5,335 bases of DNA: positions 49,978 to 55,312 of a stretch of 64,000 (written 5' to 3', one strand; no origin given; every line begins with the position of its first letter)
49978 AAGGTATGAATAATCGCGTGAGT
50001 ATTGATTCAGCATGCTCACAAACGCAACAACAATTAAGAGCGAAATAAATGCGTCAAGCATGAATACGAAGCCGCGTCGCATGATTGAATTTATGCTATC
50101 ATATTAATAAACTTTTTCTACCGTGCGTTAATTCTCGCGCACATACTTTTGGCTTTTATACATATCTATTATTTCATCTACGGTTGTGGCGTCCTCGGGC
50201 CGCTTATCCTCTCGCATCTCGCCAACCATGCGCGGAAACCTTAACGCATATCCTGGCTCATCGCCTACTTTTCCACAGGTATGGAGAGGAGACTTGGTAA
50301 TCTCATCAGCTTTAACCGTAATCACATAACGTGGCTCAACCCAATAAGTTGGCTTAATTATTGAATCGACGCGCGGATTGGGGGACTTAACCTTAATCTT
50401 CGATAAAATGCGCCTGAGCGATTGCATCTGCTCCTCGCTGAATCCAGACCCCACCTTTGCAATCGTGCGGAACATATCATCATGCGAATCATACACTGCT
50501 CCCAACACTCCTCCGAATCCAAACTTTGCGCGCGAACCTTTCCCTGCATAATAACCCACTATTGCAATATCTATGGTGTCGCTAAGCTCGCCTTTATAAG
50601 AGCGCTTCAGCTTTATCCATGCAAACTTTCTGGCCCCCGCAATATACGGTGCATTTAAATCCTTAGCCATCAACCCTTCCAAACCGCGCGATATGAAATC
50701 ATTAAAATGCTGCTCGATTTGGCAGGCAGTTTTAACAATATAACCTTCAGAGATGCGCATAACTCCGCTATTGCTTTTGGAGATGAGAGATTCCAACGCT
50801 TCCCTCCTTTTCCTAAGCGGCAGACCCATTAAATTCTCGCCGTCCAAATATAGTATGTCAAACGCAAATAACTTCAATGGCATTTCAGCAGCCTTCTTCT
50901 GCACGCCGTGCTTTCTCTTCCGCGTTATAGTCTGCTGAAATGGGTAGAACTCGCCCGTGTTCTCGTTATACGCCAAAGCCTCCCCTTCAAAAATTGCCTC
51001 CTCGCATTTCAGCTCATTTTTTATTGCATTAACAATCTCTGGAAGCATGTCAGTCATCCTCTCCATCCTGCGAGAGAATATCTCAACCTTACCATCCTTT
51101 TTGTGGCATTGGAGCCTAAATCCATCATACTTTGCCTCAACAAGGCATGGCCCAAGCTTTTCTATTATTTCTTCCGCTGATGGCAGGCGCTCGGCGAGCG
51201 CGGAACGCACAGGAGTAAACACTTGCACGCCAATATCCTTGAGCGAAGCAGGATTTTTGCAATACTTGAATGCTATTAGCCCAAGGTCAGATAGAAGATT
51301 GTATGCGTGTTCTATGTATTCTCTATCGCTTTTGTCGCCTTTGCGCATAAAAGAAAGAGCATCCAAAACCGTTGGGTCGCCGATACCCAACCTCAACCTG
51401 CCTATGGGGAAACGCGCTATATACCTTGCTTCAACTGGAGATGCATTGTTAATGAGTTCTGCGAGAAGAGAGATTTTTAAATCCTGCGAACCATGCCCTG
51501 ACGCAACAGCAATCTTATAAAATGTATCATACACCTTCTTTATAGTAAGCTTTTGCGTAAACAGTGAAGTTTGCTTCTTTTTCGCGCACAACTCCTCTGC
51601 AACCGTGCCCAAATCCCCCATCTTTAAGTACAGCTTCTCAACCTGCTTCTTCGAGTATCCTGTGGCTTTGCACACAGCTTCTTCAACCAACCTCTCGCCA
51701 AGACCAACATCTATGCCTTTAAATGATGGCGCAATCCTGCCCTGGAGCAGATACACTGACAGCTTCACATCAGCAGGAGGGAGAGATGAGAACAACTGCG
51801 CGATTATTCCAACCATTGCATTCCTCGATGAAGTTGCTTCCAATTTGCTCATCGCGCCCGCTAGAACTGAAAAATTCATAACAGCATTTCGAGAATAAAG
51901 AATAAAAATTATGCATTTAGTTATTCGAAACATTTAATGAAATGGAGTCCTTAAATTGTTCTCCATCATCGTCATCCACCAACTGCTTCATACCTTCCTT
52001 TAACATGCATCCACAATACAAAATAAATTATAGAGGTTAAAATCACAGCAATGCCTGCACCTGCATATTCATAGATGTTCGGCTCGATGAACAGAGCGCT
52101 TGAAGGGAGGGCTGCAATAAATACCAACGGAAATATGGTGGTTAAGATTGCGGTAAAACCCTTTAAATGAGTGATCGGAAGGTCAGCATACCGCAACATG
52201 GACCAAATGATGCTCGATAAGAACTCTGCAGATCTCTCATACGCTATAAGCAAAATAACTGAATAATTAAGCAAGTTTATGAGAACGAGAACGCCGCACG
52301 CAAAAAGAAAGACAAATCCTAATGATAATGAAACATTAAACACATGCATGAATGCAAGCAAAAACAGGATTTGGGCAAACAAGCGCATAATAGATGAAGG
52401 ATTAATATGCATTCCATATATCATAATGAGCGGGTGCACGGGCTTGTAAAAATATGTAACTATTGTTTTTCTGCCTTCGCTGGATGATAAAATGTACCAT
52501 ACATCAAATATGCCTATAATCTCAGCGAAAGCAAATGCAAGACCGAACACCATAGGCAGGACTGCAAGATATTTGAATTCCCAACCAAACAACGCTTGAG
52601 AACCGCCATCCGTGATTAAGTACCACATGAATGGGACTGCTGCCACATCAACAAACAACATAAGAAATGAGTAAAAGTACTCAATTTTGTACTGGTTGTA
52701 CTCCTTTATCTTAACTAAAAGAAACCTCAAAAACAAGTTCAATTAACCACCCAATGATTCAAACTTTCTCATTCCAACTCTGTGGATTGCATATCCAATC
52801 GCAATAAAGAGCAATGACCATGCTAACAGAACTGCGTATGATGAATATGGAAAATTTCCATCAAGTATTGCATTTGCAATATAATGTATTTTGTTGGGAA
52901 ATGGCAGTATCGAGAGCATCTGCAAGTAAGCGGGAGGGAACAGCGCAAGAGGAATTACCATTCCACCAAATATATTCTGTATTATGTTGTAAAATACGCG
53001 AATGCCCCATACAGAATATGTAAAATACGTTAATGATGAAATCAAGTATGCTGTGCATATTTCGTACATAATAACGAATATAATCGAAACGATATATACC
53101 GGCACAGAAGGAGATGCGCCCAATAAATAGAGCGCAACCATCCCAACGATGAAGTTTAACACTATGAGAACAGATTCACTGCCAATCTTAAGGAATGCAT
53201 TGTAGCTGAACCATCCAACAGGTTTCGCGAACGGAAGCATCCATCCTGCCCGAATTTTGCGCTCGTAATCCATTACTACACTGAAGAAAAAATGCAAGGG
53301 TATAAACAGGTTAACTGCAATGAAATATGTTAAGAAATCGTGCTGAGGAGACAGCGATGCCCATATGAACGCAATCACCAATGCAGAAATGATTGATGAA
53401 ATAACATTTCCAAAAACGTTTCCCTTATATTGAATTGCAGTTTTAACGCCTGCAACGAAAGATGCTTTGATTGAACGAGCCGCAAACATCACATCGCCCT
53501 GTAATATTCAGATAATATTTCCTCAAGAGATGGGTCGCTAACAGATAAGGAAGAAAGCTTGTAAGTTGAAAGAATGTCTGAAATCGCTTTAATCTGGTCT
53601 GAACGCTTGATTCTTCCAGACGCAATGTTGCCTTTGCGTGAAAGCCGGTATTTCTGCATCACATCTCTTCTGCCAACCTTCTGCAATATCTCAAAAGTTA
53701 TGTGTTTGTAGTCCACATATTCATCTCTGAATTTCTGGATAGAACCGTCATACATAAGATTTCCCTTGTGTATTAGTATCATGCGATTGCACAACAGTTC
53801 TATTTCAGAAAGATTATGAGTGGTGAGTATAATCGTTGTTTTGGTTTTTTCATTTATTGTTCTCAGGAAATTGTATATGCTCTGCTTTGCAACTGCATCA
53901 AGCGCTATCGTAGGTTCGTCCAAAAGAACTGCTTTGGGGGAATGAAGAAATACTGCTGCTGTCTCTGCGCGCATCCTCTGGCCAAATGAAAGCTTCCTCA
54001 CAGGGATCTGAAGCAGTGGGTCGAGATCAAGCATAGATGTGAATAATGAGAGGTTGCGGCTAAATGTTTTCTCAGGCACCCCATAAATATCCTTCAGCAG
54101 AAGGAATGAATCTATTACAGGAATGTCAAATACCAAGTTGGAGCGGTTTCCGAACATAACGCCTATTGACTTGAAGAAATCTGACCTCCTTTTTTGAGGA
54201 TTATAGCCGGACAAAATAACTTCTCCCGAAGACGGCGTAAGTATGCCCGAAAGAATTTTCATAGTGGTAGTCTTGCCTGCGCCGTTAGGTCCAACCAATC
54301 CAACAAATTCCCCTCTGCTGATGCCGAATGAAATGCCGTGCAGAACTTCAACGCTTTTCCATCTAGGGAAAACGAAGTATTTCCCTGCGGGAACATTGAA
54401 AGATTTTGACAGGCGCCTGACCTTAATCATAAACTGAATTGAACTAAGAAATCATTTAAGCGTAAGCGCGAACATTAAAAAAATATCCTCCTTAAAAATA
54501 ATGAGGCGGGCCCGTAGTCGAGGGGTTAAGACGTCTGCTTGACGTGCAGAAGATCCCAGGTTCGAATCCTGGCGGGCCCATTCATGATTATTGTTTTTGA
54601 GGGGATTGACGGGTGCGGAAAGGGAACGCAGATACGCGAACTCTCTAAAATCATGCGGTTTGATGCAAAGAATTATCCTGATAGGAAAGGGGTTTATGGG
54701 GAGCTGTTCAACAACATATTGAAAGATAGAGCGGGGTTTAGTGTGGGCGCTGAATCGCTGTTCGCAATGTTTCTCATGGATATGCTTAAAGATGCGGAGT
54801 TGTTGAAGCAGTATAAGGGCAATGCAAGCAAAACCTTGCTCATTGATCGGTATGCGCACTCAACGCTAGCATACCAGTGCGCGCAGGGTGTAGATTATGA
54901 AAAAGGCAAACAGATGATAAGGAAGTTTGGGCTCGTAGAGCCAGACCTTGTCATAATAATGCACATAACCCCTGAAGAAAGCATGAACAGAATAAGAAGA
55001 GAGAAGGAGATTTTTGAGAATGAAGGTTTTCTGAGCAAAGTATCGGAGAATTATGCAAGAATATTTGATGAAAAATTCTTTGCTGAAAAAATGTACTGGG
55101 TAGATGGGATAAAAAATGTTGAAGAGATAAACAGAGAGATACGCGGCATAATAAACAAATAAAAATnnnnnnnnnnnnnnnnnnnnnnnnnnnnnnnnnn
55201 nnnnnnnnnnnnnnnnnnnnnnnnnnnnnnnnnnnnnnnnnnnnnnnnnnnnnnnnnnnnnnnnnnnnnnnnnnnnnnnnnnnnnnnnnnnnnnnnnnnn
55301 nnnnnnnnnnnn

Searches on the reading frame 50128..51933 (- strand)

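Call 64: search_protein_families(library=pfam, proteins=[window:50128-51933:-], max_evalue=0.0001)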
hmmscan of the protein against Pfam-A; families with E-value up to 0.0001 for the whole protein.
window:50128-51933:- (601 aa): 3 families
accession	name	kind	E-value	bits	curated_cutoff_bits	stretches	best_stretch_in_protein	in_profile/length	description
PF01068.26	DNA_ligase_A_M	-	1.1e-54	185.7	26.2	1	246-443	3-204/204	ATP dependent DNA ligase domain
PF04675.19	DNA_ligase_A_N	-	8.1e-45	153.6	24.6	1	21-194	2-174/174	DNA ligase N terminus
PF04679.21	DNA_ligase_A_C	-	2.2e-19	70.1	27.5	1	472-577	4-94/94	ATP dependent DNA ligase C terminal region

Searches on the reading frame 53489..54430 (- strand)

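Call 64: search_protein_families(library=pfam, proteins=[window:53489-54430:-], max_evalue=0.0001)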
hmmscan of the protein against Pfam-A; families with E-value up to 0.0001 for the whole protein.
window:53489-54430:- (313 aa): 2 families
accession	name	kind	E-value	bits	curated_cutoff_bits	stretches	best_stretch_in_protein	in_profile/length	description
PF00005.33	ABC_tran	-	7e-23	82.2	25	1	30-174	1-136/137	ABC transporter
PF13304.12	AAA_21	-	4.6e-12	47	27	1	143-210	234-303/304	AAA domain, putative AbiEii toxin, Type IV TA system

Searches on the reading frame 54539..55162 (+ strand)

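Call 64: search_protein_families(library=pfam, proteins=[window:54539-55162:+], max_evalue=0.0001)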
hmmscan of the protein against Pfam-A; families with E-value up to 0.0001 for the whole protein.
window:54539-55162:+ (207 aa): 1 family
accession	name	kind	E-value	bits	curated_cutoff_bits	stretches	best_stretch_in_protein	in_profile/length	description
PF02223.23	Thymidylate_kin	-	1.6e-27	96.8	27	1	20-201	1-185/185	Thymidylate kinase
